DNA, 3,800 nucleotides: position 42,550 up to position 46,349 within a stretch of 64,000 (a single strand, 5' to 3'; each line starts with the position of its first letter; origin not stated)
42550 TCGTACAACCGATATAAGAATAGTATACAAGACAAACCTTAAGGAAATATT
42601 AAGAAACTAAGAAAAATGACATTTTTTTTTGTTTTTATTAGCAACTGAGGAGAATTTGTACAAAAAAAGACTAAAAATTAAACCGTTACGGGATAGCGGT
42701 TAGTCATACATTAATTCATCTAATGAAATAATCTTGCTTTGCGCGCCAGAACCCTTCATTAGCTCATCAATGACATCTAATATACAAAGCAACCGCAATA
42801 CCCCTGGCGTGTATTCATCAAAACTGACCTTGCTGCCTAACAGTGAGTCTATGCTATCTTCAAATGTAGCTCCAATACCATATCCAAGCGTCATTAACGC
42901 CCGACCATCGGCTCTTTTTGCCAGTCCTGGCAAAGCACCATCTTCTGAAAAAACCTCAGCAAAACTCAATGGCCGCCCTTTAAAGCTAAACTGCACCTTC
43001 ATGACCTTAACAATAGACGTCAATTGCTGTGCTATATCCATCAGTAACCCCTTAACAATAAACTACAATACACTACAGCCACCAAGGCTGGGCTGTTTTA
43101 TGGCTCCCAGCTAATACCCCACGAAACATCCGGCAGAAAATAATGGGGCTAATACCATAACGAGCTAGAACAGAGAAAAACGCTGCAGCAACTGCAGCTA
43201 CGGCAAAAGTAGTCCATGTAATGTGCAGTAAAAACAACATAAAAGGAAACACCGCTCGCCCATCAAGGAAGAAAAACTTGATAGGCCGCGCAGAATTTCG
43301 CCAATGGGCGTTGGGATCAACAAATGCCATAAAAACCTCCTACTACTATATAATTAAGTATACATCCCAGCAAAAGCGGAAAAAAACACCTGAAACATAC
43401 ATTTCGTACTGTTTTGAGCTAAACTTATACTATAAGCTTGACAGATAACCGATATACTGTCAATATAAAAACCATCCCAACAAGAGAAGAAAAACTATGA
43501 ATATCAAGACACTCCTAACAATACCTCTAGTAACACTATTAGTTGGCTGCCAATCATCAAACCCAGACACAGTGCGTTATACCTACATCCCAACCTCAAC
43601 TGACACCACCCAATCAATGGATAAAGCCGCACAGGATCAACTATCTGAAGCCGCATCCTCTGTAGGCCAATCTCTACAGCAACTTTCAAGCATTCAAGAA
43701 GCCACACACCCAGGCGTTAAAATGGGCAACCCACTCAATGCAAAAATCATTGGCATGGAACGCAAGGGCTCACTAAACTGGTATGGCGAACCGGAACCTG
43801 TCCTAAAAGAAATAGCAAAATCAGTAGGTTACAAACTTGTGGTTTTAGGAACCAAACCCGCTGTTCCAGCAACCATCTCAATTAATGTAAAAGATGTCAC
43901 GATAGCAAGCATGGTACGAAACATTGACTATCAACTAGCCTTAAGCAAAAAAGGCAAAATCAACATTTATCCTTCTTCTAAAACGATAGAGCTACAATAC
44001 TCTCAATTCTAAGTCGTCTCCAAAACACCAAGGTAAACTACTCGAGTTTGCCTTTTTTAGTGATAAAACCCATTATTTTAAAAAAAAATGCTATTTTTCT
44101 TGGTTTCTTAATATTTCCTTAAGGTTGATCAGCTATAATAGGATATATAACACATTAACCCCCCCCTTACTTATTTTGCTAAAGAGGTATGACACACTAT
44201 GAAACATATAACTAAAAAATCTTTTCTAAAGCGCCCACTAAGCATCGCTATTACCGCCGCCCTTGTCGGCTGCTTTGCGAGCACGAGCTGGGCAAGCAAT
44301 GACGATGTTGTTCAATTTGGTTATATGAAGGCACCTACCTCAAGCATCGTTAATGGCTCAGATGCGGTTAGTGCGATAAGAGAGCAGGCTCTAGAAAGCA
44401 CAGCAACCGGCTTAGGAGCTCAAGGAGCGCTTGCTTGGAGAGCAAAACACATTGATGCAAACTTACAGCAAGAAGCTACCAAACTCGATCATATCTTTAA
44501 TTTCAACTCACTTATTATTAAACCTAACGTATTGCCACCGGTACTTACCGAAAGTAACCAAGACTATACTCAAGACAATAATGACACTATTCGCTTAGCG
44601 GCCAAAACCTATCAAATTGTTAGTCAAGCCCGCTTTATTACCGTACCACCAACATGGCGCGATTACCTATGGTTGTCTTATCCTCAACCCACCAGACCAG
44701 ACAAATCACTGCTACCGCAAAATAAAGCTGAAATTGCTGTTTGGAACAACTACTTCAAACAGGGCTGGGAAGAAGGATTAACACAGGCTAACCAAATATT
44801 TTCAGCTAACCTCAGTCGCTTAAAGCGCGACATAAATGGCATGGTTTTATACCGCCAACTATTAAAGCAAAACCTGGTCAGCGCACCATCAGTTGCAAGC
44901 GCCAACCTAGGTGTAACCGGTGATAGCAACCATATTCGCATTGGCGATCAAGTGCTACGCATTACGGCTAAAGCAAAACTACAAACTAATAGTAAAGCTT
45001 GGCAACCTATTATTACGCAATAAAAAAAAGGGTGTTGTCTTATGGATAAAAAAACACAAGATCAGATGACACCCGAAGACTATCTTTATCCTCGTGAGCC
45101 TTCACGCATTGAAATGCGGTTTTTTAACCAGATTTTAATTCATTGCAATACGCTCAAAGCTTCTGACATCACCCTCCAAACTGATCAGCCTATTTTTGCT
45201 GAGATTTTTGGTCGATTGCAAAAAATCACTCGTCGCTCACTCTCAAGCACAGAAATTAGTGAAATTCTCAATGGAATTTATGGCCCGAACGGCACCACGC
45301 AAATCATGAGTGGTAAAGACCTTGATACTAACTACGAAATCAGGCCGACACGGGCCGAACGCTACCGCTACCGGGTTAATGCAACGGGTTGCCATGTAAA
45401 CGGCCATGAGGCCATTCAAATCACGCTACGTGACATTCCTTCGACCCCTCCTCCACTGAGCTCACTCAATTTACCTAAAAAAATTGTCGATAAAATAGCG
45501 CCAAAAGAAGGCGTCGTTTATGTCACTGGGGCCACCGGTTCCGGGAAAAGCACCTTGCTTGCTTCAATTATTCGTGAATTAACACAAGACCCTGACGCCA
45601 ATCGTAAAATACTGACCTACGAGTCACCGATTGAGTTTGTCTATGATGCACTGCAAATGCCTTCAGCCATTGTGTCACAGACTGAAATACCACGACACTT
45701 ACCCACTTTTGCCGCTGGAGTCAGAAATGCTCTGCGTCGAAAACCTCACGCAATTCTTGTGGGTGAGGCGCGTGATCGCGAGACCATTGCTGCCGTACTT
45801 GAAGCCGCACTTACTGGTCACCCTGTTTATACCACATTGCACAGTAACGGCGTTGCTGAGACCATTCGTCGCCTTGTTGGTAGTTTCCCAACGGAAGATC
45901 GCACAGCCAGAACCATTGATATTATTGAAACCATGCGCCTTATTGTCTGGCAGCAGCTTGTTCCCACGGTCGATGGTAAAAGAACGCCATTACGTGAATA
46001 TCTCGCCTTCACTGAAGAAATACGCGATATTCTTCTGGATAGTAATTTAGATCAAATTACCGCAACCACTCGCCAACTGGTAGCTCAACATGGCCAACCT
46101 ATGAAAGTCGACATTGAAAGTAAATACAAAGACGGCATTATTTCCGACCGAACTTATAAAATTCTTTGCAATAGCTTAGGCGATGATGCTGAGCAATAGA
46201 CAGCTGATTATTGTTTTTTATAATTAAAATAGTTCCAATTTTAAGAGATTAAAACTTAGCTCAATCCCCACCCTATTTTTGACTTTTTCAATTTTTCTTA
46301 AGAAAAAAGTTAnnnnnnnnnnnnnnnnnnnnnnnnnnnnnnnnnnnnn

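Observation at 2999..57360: Eleven PmrA-type tandem TTAA boxes define a candidate PmrA regulon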

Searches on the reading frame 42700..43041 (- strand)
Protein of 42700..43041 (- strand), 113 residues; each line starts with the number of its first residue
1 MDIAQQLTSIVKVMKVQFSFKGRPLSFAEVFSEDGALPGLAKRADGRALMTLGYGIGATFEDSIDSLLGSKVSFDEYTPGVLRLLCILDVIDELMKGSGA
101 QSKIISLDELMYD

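Call 7: search_protein_families(library=pfam, proteins=[window:42700-43041:-])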
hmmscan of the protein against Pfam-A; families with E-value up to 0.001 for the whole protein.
window:42700-43041:- (113 aa): 1 family
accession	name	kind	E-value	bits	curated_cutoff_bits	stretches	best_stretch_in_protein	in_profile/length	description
PF12608.13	T4bSS_IcmS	-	6.3e-19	68.6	27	1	1-91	1-91/93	Type IVb secretion, IcmS, effector-recruitment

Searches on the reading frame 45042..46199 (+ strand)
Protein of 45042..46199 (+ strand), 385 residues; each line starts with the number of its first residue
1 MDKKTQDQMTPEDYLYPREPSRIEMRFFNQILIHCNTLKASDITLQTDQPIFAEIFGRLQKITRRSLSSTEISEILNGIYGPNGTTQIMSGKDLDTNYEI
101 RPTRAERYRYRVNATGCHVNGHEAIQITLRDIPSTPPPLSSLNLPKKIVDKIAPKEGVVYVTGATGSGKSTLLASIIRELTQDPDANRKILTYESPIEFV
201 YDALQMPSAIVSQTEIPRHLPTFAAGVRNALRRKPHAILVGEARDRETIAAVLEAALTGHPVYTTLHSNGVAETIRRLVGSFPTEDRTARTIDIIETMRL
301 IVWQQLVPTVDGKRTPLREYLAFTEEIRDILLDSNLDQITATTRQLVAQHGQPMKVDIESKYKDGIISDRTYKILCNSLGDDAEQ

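Call 6: search_protein_families(library=ncbifam, proteins=[window:45042-46199:+])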
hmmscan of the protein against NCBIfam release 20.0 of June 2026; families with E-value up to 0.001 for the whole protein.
window:45042-46199:+ (385 aa): 17 families
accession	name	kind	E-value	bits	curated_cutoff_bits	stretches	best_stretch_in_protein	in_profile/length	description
TIGR02524.1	dot_icm_DotB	equivalog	1.9e-190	632.6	463.3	1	25-378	3-356/358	Dot/Icm type IV secretion system ATPase DotB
TIGR02525.1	plasmid_TraJ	equivalog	4.9e-69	233.1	368.3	1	27-371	11-362/372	plasmid transfer ATPase TraJ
TIGR01420.1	pilT_fam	subfamily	4.7e-65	220.1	319.1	1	29-368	3-330/343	PilT/PilU family type 4a pilus ATPase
NF041000.1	ATPase_ComGA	equivalog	3.9e-28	98.2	300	1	107-301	79-265/267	competence type IV pilus ATPase ComGA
TIGR02533.1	type_II_gspE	equivalog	8.8e-27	93.9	630.25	1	151-279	238-357/486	type II secretion system ATPase GspE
NF053534.1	T4PilAsmATPsTfpB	equivalog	1.6e-22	79.7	850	1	153-279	333-450/584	type IV pilus assembly ATPase TfpB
TIGR02538.1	type_IV_pilB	equivalog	2.8e-22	79.1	675.65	1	150-280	310-431/564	type IV-A pilus assembly ATPase PilB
NF007755.0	PRK10436.1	equivalog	7.6e-22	77.6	617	1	146-279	209-333/465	type II secretion system protein GspE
NF058587.1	archaellum_moto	equivalog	1.9e-15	56.6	550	1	156-281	275-396/527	archaellum flagellar ATPase motor FlaI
TIGR02782.1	TrbB_P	equivalog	1.7e-13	50.6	304.55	1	147-302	128-276/303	P-type conjugative transfer ATPase TrbB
TIGR02788.1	VirB11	equivalog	5.5e-12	45.3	249.95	1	159-281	147-265/308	P-type DNA transfer ATPase VirB11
NF010469.0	PRK13894.1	subfamily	2.3e-11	43.6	508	1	34-291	30-277/320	conjugal transfer ATPase TrbB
TIGR03819.1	heli_sec_ATPase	hypoth_equivalog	3.8e-11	42.7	373.15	1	147-302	169-323/340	TadA family conjugal transfer-associated ATPase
NF010407.0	PRK13833.1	subfamily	6.5e-10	38.9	499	1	159-279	147-260/323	conjugal transfer protein TrbB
NF053672.1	bindosome_BasE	exception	2.2e-06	26.7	1000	1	157-285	271-395/512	bindosome assembly system ATPase subunit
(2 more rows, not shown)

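Call 8: find_related_loci(query=window:45042-46199:+, collection=genome_contigs, flank=10000)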
Query window:45042-46199:+ (385 aa) in genome_contigs; peptide patterns used: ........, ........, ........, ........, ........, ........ (x = any residue, [..] = any of these).
120 stretches matched a pattern; 33 encode a relative of the query (tblastn E <= 1e-3); 33 distinct loci.
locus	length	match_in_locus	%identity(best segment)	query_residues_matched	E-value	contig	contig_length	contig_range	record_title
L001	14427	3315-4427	73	12-382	0e+0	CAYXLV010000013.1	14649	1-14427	MAG TPA_asm: uncultured Coxiellaceae bacterium isolate binchicken_co237_13 genome assembly, contig: NODE_2078_length_146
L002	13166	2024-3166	69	1-382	0e+0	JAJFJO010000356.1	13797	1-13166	MAG: Gammaproteobacteria bacterium isolate OFTM90 OFTM90_355, whole genome shotgun sequence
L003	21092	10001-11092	70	13-376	0e+0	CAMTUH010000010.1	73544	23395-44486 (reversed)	MAG: uncultured Coxiellaceae bacterium isolate G01_MAG_00002 genome assembly, contig: G01_MAG_00002_000000000006, whole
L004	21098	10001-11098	71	10-375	2e-180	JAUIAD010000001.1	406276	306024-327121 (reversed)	MAG: Gammaproteobacteria bacterium isolate 5_bin.3 NODE_18_length_406276_cov_7.541727, whole genome shotgun sequence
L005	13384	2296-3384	71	13-375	3e-180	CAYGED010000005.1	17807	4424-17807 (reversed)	MAG TPA_asm: uncultured Coxiellaceae bacterium isolate ERP113451_co3_76 genome assembly, contig: NODE_2346_length_17807_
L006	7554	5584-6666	69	15-375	7e-179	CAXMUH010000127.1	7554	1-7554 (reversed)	MAG: uncultured Legionellaceae bacterium isolate 10C-St8-MC-01_bin.23.orig genome assembly, contig: k141_1562880, whole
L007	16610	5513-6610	70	10-375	5e-178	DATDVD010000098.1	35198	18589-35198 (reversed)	MAG TPA_asm: Coxiellaceae bacterium isolate SMAG_U8075 k141_1591386, whole genome shotgun sequence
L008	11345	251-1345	70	12-376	1e-176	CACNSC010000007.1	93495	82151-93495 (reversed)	MAG: uncultured Coxiella sp. isolate AG-893-M05 genome assembly, contig: AG-893-M05_NODE_7, whole genome shotgun sequenc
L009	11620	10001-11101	69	12-378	3e-176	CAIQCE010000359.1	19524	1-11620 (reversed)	MAG: uncultured Gammaproteobacteria bacterium isolate AlinenLipids_bin-6487 genome assembly, contig: bin-6487:359/362, w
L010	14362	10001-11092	70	12-375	1e-175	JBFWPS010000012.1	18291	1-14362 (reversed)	MAG: Gammaproteobacteria bacterium isolate CA_2019_TPBF_165 NODE_13994_length_18291_cov_3.497853_TPBF, whole genome shot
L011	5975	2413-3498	70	15-376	4e-177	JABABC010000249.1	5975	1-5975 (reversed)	MAG: Coxiellaceae bacterium isolate bin34o c_000001643426, whole genome shotgun sequence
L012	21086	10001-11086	70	15-376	2e-174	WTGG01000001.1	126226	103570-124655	MAG: Coxiellaceae bacterium isolate CO36386bin_8 NODE_94_length_126226_cov_25.534933, whole genome shotgun sequence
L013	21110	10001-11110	69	9-376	2e-174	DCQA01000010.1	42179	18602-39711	MAG TPA_asm: Coxiellaceae bacterium UBA1530 UBA1530_contig_4595, whole genome shotgun sequence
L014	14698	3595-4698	68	9-376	1e-174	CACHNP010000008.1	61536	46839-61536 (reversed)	uncultured gamma proteobacterium genome assembly, contig: AG-426-N22_NODE_8, whole genome shotgun sequence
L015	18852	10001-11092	69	16-379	9e-174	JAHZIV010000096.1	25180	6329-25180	MAG: Gammaproteobacteria bacterium isolate P_S1_bin.12 k141_1596297, whole genome shotgun sequence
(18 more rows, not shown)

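Call 9: find_encoding_contigs(protein=window:45042-46199:+, flank=2000, max_places=4)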
Protein window:45042-46199:+ (385 aa): no gene with exactly this product is on record in the collection.

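Call 10: find_homologous_proteins(query=window:45042-46199:+, max_evalue=1e-50)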
Query window:45042-46199:+ (385 aa): 5471 proteins with E <= 1e-50 among 8000 candidates; the best 120 are listed.
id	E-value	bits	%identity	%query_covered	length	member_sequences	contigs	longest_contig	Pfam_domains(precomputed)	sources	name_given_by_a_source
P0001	1.9e-252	855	100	100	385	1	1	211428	PF00437.27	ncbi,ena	-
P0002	1.0e-176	606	70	98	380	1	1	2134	PF00437.27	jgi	-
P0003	2.1e-176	605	69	99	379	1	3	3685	PF00437.27,PF13191.13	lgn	-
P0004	3.3e-176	604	70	97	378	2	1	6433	PF00437.27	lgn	-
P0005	5.2e-176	603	69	97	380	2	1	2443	PF00437.27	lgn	-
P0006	1.1e-175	602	71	96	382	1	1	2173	PF00437.27,PF25199.2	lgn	-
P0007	1.2e-175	602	72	96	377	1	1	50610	PF00437.27,PF25199.2,PF13191.13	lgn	-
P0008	1.4e-175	602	70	95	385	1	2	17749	PF00437.27,PF25199.2,PF13191.13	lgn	-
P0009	1.7e-175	602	71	96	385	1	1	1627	PF00437.27,PF25199.2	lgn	-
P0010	4.3e-175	600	70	95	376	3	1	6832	PF00437.27,PF13191.13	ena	-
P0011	4.6e-175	600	71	97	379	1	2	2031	PF00437.27,PF13555.13,PF25199.2,PF13191.13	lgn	-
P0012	9.5e-175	599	69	98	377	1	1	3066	PF00437.27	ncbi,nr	ncbi:MAG: Dot/Icm type IV secretion system ATPase DotB [Coxiellaceae bacterium]|nr:Dot/Icm type IV s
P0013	1.3e-174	599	69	98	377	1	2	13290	PF00437.27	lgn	-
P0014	1.3e-174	599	71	95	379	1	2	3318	PF00437.27,PF25199.2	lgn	-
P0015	2.3e-174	598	71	95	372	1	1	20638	PF00437.27,PF13476.13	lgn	-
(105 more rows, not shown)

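Call 11: list_cluster_members(proteins=[P0001])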
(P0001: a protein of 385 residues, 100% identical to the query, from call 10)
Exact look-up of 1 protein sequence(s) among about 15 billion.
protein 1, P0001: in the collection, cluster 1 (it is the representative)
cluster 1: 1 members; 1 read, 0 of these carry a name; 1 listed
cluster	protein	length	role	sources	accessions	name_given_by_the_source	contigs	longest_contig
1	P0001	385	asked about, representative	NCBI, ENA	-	-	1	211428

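Call 32: find_encoding_contigs(protein=P0001, flank=10000, max_places=3)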
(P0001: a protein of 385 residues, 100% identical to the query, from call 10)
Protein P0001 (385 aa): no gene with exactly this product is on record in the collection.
